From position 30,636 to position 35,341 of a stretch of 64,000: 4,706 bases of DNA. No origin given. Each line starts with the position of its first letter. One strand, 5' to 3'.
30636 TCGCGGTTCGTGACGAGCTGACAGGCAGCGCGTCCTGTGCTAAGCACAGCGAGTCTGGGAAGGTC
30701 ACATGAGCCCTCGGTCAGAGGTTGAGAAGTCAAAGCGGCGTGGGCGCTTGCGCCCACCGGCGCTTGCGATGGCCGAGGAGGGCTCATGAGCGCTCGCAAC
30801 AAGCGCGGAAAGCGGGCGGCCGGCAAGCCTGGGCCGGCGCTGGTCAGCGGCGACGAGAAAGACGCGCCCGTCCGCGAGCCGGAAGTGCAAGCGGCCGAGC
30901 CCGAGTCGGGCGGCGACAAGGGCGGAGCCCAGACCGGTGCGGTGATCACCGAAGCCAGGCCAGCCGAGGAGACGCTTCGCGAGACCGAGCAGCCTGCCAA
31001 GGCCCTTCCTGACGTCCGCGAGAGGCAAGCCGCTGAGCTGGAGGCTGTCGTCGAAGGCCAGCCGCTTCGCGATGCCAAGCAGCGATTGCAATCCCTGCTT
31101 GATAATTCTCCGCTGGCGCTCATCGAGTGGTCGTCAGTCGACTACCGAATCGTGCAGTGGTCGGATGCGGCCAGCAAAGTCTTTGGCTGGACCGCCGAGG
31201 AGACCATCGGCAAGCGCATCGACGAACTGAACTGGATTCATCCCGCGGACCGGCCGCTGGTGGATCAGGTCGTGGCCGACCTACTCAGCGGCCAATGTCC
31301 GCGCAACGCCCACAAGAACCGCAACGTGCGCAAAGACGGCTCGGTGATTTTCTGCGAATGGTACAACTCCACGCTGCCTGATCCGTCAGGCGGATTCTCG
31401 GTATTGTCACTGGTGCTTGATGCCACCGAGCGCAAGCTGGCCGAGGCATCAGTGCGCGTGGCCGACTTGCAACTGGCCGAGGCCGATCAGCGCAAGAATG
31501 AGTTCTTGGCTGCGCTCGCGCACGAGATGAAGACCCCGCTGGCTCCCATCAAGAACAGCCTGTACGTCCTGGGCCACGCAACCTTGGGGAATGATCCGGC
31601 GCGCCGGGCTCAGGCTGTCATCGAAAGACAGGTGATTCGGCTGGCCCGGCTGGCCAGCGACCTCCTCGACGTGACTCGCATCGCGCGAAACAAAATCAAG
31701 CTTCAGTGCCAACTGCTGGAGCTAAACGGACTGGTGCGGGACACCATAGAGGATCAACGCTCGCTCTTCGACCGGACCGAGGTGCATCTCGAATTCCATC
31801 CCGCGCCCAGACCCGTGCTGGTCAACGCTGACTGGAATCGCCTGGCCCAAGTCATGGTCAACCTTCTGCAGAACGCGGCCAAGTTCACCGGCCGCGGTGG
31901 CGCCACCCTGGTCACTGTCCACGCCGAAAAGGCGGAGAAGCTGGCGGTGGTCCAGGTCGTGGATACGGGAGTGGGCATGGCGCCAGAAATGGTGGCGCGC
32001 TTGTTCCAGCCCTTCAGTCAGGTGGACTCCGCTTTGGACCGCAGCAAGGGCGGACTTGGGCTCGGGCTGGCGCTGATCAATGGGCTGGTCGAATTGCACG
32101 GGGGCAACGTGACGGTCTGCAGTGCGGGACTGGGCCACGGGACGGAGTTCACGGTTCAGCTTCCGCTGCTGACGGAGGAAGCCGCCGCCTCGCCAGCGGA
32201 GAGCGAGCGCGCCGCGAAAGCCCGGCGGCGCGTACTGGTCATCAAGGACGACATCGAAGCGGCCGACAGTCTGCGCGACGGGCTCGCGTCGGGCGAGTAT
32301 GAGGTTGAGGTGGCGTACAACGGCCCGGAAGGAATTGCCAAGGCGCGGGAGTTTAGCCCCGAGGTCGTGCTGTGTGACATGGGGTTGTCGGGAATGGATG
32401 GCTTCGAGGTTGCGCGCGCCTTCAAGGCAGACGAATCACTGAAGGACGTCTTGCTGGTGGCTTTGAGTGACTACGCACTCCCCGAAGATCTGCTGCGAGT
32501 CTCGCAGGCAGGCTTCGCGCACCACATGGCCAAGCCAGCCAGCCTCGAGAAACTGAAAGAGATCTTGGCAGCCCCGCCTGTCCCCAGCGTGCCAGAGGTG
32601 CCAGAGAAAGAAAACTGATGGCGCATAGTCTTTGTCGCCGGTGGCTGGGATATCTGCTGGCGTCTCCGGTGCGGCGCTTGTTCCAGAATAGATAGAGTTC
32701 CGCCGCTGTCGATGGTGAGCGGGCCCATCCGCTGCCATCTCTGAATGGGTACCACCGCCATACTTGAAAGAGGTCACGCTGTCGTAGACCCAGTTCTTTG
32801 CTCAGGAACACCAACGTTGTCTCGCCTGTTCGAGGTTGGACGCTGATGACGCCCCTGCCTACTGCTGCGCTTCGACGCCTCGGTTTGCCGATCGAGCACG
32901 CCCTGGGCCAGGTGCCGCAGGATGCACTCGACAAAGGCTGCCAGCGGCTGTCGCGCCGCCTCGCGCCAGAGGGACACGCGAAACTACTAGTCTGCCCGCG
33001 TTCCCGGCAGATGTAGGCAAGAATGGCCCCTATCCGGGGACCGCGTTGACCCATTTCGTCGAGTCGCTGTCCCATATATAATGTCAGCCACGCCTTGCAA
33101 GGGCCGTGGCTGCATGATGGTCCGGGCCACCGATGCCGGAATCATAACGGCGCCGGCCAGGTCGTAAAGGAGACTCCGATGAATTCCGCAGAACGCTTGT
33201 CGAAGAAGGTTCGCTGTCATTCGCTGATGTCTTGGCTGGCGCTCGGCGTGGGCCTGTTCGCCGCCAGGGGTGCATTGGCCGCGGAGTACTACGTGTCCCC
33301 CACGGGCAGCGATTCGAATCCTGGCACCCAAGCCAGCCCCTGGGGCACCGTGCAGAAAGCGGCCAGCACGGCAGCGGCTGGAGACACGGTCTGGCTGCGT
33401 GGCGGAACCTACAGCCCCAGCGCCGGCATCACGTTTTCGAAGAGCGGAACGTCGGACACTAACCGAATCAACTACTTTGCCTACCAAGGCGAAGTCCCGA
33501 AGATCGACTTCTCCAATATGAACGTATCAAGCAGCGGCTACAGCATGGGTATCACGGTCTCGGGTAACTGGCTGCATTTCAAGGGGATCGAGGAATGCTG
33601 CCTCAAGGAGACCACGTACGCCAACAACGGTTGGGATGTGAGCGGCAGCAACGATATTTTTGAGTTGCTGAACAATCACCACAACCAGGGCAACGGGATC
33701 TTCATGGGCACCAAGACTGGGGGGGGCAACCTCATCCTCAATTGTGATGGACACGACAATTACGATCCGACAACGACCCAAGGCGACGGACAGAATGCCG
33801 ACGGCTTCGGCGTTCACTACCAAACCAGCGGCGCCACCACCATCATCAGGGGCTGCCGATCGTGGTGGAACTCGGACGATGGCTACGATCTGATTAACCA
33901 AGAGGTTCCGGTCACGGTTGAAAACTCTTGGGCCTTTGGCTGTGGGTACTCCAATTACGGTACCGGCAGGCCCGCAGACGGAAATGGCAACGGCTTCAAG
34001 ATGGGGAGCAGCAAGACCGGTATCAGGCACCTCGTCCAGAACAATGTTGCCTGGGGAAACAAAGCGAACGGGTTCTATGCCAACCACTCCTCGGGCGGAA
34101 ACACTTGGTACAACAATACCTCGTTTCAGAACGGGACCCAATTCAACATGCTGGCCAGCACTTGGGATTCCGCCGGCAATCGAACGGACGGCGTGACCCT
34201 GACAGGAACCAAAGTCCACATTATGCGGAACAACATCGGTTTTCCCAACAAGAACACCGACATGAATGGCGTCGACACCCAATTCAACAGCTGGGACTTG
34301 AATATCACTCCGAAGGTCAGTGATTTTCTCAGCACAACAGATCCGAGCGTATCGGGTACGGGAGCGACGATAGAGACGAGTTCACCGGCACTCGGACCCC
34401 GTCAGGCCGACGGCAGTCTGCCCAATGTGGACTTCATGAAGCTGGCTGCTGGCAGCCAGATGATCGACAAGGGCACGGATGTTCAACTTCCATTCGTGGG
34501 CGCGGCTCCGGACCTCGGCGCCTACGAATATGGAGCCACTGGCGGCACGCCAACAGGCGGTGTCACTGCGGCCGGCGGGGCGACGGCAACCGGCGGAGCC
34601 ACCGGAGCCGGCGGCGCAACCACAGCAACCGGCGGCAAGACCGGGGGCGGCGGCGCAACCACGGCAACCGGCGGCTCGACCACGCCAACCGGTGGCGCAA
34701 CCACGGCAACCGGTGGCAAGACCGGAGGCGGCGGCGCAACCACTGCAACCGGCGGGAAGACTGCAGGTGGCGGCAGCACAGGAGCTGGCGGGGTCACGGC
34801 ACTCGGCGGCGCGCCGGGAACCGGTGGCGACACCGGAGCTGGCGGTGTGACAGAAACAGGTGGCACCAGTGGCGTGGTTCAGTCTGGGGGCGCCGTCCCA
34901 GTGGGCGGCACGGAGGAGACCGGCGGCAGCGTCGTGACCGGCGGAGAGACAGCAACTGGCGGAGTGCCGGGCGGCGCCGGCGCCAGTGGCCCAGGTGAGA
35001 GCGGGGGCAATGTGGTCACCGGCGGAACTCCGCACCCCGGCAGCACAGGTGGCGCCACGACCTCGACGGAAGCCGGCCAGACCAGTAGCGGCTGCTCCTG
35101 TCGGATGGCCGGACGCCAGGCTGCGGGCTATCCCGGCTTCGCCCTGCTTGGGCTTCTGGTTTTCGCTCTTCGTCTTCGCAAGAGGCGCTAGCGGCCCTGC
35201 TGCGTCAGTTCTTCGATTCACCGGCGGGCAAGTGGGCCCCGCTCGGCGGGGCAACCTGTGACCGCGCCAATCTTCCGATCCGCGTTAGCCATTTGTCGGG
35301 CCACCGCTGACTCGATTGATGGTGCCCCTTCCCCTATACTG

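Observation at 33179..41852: Fourfold tandem array of PL9-like beta-helix lyases carrying MYXO-CTERM-type sorting tails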

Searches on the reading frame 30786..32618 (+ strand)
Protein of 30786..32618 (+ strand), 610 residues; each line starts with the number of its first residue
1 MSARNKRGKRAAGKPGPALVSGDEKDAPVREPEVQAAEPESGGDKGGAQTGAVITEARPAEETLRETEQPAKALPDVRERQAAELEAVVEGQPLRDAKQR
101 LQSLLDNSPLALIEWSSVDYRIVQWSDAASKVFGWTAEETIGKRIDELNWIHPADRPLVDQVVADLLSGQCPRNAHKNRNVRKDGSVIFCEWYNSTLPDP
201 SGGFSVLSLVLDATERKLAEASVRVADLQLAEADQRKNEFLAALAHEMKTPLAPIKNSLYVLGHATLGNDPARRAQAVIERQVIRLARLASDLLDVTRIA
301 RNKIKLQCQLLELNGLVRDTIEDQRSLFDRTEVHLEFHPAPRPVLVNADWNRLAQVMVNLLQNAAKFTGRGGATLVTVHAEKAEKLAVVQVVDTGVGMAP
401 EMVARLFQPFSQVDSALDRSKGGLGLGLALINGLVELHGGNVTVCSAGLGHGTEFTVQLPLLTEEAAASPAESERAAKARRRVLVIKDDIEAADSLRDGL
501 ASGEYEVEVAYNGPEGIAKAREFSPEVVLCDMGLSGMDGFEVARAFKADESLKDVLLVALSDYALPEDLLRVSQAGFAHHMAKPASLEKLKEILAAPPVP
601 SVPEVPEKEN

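Call 20: search_protein_families(library=pfam, proteins=[window:30786-32618:+], max_evalue=0.001)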
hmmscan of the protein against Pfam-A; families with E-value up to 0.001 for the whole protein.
window:30786-32618:+ (610 aa): 8 families
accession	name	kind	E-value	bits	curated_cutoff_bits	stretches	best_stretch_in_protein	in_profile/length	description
PF02518.31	HATPase_c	-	8.5e-26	91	26.4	1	349-461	2-109/111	Histidine kinase-, DNA gyrase B-, and HSP90-like ATPase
PF00072.30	Response_reg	-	1.1e-14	54.9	30.2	1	483-594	1-110/111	Response regulator receiver domain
PF08447.18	PAS_3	-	1.2e-11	45.1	25.6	1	123-203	2-81/89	PAS fold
PF00512.31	HisKA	-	2.2e-11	44.1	26.9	1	237-299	2-63/66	His Kinase A (phospho-acceptor) domain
PF00989.32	PAS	-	5.4e-10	39.7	22.6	1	100-205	2-107/113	PAS fold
PF08448.16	PAS_4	-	9.2e-08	32.7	23.1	1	105-217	1-109/110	PAS fold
PF13426.13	PAS_9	-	5.7e-05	23.8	27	1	116-205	7-92/103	PAS domain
PF13188.13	PAS_8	-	8.4e-05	22.8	21.8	1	99-155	1-57/65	PAS domain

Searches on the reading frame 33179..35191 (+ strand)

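Call 3: search_protein_families(library=pfam, proteins=[window:33179-35191:+], max_evalue=0.01)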
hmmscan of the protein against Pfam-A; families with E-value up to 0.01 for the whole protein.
window:33179-35191:+ (670 aa): 1 family
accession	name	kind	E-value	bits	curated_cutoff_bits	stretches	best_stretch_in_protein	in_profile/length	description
PF22842.2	Pel9A-like_beta_helix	-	1.1e-32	113.9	25.2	1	35-353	9-356/370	Pel9A-like, right handed beta helix region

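Call 4: search_protein_families(library=ncbifam, proteins=[window:33179-35191:+], max_evalue=1)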
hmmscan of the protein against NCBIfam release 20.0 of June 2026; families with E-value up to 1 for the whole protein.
window:33179-35191:+ (670 aa): 3 families
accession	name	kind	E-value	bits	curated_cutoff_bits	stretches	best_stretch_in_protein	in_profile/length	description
NF041899.1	pec_ly_PelN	equivalog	3e-100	336.1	740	1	17-450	8-435/437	pectate lyase PelN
NF041903.1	exo-PATE_PelX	equivalog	5.1e-22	78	1490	1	34-328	389-650/734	pectate disaccharide-lyase PelX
TIGR03901.2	MYXO-CTERM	domain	0.0083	16.5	20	1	637-670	2-34/34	MYXO-CTERM sorting domain-containing protein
